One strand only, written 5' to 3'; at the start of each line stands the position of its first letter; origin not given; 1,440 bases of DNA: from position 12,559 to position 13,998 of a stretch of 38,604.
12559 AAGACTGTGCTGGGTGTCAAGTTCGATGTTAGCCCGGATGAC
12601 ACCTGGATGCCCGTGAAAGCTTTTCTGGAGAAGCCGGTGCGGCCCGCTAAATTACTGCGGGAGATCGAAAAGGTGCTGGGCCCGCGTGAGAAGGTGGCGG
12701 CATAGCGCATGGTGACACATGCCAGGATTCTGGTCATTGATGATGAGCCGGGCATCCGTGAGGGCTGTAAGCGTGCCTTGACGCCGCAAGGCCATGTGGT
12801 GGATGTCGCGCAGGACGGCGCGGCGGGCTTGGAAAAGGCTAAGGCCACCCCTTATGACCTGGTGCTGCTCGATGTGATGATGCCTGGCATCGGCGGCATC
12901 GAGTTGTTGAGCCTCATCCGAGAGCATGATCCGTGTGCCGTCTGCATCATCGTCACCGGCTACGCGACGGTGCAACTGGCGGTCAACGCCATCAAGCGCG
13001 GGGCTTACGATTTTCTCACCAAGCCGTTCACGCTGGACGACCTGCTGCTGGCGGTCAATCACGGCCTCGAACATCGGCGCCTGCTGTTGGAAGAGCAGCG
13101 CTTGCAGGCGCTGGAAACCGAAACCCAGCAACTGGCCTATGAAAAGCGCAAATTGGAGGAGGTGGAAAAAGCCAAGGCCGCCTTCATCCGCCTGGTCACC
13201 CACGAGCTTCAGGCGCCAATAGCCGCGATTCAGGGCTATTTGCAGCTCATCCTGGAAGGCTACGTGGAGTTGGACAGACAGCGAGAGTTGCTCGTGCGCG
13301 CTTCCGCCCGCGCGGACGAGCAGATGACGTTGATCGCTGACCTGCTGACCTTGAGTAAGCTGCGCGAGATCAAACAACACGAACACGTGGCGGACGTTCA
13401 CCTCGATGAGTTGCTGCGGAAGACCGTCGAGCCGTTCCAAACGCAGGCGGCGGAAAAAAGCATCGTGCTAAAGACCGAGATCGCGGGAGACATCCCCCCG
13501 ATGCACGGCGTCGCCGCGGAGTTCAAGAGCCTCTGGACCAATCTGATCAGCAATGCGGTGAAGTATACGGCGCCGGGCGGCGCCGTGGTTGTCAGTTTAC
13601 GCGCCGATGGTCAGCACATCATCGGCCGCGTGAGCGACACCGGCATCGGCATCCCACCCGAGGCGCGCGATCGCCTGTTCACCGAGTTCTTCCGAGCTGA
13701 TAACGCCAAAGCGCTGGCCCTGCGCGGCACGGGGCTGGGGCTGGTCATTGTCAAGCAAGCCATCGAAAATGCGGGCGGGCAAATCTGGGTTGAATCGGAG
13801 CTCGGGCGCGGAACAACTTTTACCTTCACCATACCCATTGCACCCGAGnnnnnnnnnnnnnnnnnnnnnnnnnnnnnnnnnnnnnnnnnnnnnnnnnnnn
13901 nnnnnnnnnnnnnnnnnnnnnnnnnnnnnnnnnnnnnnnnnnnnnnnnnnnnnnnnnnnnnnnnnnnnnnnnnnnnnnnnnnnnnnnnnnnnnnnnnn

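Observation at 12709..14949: A REC-histidine kinase reads straight into the hydrogenase beta subunit with no stop codon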

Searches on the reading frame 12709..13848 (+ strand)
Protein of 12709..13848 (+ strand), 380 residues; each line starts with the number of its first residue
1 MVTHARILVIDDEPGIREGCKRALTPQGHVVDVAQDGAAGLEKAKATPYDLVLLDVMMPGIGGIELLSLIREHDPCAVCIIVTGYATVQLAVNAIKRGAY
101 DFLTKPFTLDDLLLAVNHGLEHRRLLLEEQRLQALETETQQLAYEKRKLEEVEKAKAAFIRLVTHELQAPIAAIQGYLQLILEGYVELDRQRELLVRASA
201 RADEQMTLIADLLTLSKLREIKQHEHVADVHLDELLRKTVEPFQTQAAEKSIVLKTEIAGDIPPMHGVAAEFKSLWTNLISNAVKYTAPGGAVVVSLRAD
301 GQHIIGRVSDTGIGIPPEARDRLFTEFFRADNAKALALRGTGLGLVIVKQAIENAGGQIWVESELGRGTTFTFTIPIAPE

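Call 70: search_solved_structures(query=window:12709-13848:+, max_evalue=1e-25)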
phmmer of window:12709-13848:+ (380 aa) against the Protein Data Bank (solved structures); distinct sequences matched with E-value up to 1e-25: 13.
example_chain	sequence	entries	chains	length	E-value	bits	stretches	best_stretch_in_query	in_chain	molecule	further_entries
6qrj_A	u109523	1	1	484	2.5e-37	132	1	162-378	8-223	Hybrid kinase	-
4jas_A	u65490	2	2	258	3.7e-32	114.9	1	144-376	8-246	Histidine kinase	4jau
6azr_A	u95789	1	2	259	1.1e-31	113.3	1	144-376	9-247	Sensor histidine kinase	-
5uht_A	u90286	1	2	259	4.1e-31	111.5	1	144-376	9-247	Sensor histidine kinase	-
2c2a_A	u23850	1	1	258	4.4e-31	111.4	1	144-376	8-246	SENSOR HISTIDINE KINASE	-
3dge_A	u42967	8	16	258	4.4e-31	111.4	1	144-376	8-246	Sensor protein | Histidine kinase | Sensor histidine kinase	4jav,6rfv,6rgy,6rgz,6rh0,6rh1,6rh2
4i5s_A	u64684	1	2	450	4.1e-30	108.2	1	146-377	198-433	Putative histidine kinase CovS; VicK-like protein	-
6rh7_A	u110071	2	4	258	1.1e-29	106.8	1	144-376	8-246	Sensor histidine kinase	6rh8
7z8n_A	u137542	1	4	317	1.9e-28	102.7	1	129-376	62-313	Histidine kinase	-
5c93_A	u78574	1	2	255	6.8e-28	100.9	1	150-379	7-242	Histidine kinase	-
4u7n_A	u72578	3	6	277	7.1e-28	100.8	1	149-379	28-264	Histidine protein kinase sensor protein | Histidine kinase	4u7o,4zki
6paj_A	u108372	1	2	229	9.1e-28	100.5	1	153-376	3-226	Sensor protein SrrB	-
7p8e_A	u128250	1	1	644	3.6e-26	95.2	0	307-375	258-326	Receiver domain of histidine kinase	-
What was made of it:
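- On HisKA-family histidine kinase: HK853-type PDB matches (call 70).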
